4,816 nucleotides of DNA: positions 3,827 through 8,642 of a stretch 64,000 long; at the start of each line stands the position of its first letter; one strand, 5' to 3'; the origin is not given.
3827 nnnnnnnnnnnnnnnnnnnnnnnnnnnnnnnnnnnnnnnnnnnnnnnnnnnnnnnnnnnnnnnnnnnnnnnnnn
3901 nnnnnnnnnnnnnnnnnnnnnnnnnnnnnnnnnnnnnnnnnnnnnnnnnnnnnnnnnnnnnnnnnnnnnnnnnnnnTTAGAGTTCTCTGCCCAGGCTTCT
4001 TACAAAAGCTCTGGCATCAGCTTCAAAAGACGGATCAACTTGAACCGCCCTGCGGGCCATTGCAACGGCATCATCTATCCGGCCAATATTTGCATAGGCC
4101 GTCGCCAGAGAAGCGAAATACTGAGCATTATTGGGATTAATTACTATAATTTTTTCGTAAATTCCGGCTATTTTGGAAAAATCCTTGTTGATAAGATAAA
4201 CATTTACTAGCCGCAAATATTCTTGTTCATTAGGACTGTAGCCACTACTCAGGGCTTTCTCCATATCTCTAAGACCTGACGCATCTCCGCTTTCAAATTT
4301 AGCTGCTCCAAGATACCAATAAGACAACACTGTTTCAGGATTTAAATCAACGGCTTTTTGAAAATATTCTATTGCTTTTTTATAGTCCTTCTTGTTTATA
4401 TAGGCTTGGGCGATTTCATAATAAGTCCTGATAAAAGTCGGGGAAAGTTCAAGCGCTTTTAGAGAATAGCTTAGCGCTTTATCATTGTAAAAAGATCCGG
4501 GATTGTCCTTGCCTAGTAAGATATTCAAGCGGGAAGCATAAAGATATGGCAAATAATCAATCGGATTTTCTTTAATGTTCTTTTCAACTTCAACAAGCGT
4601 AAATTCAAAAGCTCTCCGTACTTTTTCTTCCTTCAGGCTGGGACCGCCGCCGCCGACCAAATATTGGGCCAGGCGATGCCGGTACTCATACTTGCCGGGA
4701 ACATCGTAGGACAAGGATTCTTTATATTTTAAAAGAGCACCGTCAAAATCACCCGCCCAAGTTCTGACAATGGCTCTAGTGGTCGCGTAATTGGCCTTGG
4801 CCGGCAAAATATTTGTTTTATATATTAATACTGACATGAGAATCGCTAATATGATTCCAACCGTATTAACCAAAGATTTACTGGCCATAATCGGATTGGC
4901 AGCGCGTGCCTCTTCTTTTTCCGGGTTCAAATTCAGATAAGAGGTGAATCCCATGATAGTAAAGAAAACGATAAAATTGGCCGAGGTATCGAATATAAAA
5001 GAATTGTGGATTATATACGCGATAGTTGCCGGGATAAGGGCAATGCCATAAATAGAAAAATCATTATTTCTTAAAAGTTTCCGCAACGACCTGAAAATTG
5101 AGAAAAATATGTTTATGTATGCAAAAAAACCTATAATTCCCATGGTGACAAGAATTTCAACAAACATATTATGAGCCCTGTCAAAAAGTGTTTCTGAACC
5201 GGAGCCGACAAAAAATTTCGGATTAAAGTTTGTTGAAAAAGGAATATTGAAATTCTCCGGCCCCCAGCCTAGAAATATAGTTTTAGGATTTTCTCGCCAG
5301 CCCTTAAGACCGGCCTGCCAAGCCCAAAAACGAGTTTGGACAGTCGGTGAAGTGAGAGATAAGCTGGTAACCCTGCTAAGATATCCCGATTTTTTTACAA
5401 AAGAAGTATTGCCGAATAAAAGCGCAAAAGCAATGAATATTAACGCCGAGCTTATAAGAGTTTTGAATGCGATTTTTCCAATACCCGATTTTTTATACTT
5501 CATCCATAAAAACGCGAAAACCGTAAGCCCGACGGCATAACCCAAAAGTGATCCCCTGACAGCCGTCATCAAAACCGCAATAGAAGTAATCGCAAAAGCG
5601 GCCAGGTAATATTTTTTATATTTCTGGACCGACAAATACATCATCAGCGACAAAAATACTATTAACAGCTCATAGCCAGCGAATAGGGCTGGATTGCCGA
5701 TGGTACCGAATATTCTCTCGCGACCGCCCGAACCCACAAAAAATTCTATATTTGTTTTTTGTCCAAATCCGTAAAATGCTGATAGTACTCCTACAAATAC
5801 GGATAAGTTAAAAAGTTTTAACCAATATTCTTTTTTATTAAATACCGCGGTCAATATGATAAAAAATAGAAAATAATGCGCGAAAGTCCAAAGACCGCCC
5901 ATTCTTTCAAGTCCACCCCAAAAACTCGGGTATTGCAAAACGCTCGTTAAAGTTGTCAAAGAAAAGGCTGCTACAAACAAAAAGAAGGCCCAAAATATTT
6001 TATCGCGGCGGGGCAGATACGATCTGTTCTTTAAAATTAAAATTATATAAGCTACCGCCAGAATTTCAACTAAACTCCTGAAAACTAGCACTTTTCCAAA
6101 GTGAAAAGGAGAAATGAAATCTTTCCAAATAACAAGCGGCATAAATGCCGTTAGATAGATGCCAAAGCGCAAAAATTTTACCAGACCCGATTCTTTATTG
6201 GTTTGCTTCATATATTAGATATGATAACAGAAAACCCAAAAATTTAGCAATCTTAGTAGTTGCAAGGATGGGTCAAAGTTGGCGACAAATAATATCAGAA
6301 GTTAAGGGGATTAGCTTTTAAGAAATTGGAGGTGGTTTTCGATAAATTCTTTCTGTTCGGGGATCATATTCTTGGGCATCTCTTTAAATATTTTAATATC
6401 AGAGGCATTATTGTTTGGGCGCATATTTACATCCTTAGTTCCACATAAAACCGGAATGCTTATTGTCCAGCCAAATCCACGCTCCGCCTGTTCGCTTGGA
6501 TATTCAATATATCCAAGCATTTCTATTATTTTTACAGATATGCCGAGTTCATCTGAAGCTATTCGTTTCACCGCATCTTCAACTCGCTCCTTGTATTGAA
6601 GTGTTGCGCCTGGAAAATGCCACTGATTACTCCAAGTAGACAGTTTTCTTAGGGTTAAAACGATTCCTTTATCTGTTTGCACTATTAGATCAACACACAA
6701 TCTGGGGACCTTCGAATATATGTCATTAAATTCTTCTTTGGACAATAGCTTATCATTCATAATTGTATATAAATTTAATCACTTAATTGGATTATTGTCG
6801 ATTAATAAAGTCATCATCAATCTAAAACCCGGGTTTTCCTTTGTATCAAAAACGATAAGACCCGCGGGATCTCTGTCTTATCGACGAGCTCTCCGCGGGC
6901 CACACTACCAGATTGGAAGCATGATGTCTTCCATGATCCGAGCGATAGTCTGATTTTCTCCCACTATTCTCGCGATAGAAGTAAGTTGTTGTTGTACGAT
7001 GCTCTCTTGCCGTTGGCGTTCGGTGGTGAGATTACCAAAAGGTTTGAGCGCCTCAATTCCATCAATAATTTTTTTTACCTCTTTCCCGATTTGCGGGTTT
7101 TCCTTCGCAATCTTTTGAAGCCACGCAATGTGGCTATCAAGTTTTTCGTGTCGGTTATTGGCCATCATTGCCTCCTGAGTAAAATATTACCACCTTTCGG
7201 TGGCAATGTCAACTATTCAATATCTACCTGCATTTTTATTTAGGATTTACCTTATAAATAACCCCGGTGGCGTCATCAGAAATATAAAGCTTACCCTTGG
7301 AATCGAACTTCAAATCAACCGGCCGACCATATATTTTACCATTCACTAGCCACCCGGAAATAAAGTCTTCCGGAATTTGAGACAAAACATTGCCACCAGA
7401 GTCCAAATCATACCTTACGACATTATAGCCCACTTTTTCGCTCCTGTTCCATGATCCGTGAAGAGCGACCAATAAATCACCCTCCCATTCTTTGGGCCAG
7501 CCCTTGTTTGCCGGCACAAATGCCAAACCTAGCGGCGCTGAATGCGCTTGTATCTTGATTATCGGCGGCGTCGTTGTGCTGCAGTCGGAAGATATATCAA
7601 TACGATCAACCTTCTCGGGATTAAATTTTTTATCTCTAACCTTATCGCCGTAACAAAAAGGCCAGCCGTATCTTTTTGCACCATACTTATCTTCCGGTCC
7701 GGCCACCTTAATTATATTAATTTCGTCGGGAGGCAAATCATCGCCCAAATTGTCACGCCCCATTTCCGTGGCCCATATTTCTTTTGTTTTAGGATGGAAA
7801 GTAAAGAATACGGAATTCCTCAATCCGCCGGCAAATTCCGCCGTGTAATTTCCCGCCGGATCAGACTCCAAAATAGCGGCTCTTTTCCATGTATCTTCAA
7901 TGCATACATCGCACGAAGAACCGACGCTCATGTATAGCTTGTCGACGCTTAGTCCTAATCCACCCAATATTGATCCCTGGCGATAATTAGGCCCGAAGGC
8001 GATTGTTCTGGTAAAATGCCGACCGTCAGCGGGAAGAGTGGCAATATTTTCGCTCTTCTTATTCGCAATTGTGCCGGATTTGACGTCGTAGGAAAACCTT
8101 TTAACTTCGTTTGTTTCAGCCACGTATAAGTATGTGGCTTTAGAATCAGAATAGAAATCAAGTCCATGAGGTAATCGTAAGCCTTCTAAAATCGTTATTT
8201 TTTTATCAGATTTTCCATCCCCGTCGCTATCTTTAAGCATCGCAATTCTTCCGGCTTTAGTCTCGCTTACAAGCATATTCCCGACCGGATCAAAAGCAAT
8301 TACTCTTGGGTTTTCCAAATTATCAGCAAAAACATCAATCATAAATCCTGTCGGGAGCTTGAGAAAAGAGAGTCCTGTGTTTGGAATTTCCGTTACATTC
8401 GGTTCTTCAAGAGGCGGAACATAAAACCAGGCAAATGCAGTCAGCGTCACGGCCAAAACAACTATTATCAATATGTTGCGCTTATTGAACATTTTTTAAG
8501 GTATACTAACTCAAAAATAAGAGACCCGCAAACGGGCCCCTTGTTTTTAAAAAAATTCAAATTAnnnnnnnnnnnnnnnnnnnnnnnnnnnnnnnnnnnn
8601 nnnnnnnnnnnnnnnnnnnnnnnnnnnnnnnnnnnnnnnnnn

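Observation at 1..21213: Candidate protein O-glycosylation neighbourhood: GT2/GT4 enzymes, Wzy_C-TPR, three tandem TMTC/PMT_2-like GT-C-TPR proteins, next to S/T/P-rich secreted proteins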

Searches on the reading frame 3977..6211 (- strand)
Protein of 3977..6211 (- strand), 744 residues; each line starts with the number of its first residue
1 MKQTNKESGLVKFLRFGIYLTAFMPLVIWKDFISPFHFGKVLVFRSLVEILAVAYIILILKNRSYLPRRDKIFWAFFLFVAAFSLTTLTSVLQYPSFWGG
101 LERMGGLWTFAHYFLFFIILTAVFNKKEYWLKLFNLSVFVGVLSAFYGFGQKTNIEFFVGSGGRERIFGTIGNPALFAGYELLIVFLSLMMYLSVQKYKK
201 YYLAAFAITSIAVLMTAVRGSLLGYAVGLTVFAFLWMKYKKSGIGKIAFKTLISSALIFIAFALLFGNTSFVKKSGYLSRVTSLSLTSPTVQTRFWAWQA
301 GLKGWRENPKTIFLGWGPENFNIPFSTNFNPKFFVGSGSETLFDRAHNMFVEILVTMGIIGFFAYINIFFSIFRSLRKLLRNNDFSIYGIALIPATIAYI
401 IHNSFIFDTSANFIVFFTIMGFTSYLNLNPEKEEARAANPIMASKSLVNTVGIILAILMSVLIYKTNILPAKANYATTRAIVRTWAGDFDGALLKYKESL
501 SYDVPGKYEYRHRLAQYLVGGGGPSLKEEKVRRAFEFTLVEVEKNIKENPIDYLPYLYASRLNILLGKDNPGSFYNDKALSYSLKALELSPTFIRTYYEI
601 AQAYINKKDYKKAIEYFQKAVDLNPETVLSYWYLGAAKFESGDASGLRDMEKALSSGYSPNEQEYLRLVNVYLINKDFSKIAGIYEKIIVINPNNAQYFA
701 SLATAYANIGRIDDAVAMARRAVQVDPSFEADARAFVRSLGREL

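Call 3: search_protein_families(library=pfam, proteins=[window:3977-6211:-], max_evalue=0.01)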
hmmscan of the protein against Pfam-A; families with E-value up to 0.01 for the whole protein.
window:3977-6211:- (744 aa): 17 families
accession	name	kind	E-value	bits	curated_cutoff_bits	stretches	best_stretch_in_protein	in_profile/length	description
PF04932.20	Wzy_C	-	9.5e-18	64.8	31.7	1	204-366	1-149/149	O-Antigen ligase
PF00515.34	TPR_1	-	1.9e-16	59.6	27.8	1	595-626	2-33/34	Tetratricopeptide repeat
PF13181.12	TPR_8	-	1.1e-15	56.8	25.7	1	595-626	2-33/34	Tetratricopeptide repeat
PF07719.23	TPR_2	-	4.8e-14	51.7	27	1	596-626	3-33/34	Tetratricopeptide repeat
PF13428.12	TPR_14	-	9.8e-13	47.9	23.5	1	596-633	3-40/44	Tetratricopeptide repeat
PF13431.12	TPR_17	-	2e-12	46.8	24.4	2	685-716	2-33/34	Tetratricopeptide repeat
PF13414.12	TPR_11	-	3.7e-12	46.2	26.8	1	602-642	2-42/42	TPR repeat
PF14559.12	TPR_19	-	9.2e-10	39.1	25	1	577-634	8-64/68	Tetratricopeptide repeat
PF13424.12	TPR_12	-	1.3e-07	32.1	30.1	2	595-624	4-33/77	Tetratricopeptide repeat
PF13371.12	TPR_9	-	6.9e-07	29.6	35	0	577-626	12-61/73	Tetratricopeptide repeat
PF13432.12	TPR_16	-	2.1e-06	28.5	32.7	1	598-643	1-46/65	Tetratricopeptide repeat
PF13176.12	TPR_7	-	2.7e-06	27.5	27.9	0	597-626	2-33/36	Tetratricopeptide repeat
PF13174.12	TPR_6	-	1.2e-05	26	26.3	1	597-626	3-32/33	Tetratricopeptide repeat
PF13374.12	TPR_10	-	1.7e-05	25.1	27.5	0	699-725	5-31/42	Tetratricopeptide repeat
PF12895.13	ANAPC3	-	6.4e-05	23.6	27.2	1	577-636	6-63/82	Anaphase-promoting complex, cyclosome, subunit 3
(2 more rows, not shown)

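Call 10: search_protein_families(library=ncbifam, proteins=[window:3977-6211:-], max_evalue=0.01)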
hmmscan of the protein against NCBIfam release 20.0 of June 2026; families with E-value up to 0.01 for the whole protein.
window:3977-6211:- (744 aa): 19 families
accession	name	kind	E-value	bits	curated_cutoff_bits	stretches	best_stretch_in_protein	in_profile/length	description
NF040959.1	MamA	equivalog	4.2e-17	62.3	200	3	578-635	123-180/204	magnetosome protein MamA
TIGR02917.1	PEP_TPR_lipo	equivalog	4.6e-15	54.6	312.2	1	602-729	371-498/899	XrtA/PEP-CTERM system TPR-repeat protein PrsT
TIGR00947.1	2A73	equivalog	2.6e-13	49.8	366.4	1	49-382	45-374/425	IctB family putative bicarbonate transporter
TIGR00990.1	3a0801s09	subfamily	3.7e-09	35.8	757.25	1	543-642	355-447/615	mitochondrial import receptor subunit TOM70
NF047558.1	TPR_END_plus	domain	3.4e-08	33.3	32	1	597-626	2-31/56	TPR end-of-group domain-containing protein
TIGR02521.1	type_IV_pilW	equivalog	7.3e-08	32.2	154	1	578-725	49-198/234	type IV pilus biogenesis/stability protein PilW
TIGR02552.1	LcrH_SycD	equivalog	1.8e-05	24.5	104.8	0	676-727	32-83/136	SycD/LcrH family type III secretion system chaperone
NF033920.0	C39_PA2778_fam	equivalog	3e-05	23.6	150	0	654-727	182-255/255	PA2778 family cysteine peptidase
NF008756.0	PRK11788.1-4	equivalog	0.0001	21.5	474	0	577-626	197-246/389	lipopolysaccharide assembly protein LapB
NF058641.1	TfpM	equivalog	0.00011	21.4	600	1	172-474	140-407/421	O-linking oligosaccharyltransferase TfpM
TIGR03939.1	PGA_TPR_OMP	equivalog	0.00027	19.3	366.65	1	588-720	80-209/800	poly-beta-1,6 N-acetyl-D-glucosamine export porin PgaA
TIGR04510.1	mod_pep_cyc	subfamily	0.00045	18.9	400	1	598-727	402-532/814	putative peptide modification system cyclase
NF053852.1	vesicle_Bd0635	exception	0.0013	18.4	250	1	595-626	139-170/223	CpoB-like predatory vesicle lipoprotein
NF002725.1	PRK02603.1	equivalog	0.0019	18.2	143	0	595-628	73-106/173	photosystem I assembly protein Ycf3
NF007692.0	PRK10370.1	equivalog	0.0019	17.8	306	0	661-705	80-124/206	heme lyase NrfEFG subunit NrfG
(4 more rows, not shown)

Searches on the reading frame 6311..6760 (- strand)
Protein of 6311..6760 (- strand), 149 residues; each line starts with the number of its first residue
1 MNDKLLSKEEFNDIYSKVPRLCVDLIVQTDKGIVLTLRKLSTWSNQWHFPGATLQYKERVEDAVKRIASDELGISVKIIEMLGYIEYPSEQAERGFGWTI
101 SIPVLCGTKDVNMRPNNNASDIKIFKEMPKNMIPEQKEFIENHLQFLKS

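Call 3: search_protein_families(library=pfam, proteins=[window:6311-6760:-], max_evalue=0.01)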
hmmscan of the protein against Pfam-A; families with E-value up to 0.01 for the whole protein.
window:6311-6760:- (149 aa): 1 family
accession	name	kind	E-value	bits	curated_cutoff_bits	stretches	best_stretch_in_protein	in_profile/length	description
PF00293.34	NUDIX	-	8.2e-10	39.3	21.1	1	20-90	3-78/134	NUDIX domain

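Call 58: search_protein_families(library=ncbifam, proteins=[window:6314-6760:-], max_evalue=0.001)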
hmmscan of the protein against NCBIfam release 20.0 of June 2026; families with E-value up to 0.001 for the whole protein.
window:6314-6760:- (149 aa): 5 families
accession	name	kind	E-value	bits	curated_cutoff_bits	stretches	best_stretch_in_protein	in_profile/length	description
NF011963.0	PRK15434.1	subfamily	2e-08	34.1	146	1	5-79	2-77/159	GDP-mannose mannosyl hydrolase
NF006530.0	PRK08999.1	equivalog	6.8e-07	28.6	245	1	23-85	10-73/315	Nudix family hydrolase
NF008044.0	PRK10776.1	equivalog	8.6e-07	28.9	148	1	20-89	5-75/130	8-oxo-dGTP diphosphatase MutT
TIGR00586.1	mutt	equivalog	3.5e-06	27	97.9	1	20-88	6-75/129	8-oxo-dGTP diphosphatase MutT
NF001937.0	PRK00714.1-4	equivalog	4.2e-05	23.2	139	1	20-83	8-69/161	RNA pyrophosphohydrolase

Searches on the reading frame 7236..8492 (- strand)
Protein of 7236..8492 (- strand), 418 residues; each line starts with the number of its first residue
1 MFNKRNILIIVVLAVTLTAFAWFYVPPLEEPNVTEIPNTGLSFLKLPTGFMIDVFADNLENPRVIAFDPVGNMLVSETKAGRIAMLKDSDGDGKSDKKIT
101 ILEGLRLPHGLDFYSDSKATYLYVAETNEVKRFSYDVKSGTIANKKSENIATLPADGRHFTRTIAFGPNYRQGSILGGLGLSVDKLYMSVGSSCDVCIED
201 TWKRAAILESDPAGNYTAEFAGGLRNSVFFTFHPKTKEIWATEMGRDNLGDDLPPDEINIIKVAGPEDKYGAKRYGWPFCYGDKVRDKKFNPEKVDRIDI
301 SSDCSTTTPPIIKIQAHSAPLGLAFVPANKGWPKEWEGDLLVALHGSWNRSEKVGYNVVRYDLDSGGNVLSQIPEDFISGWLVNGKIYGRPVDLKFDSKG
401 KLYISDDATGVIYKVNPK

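Call 3: search_protein_families(library=pfam, proteins=[window:7236-8492:-], max_evalue=0.01)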
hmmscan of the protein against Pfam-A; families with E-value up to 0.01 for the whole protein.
window:7236-8492:- (418 aa): 3 families
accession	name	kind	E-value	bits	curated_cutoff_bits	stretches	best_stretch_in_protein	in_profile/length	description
PF22807.2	TrAA12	-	9.2e-13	47.7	30.9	1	59-414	4-377/463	TrAA12-like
PF07995.17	GSDH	-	1e-09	38.6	25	1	60-343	2-276/332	Glucose / Sorbosone dehydrogenase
PF23500.1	DUF7133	-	4.4e-09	36.6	27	1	39-116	4-94/385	Domain of unknown function (DUF7133)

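Call 58: search_protein_families(library=ncbifam, proteins=[window:7239-8492:-], max_evalue=0.001)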
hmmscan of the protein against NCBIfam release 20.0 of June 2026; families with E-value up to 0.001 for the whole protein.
window:7239-8492:- (418 aa): 3 families
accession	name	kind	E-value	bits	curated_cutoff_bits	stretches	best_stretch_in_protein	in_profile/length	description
TIGR02604.1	Piru_Ver_Nterm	subfamily_domain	2.6e-12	46.8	122.2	1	50-406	2-338/367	PVC-type heme-binding CxxCH protein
NF033206.1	ScyE_fam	subfamily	8.2e-07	28.9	80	0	54-133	2-100/333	ScyD/ScyE family protein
TIGR03606.1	non_repeat_PQQ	subfamily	3.9e-05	22.6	434.55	0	50-171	20-158/454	glucose/sorbosone family PQQ-dependent dehydrogenase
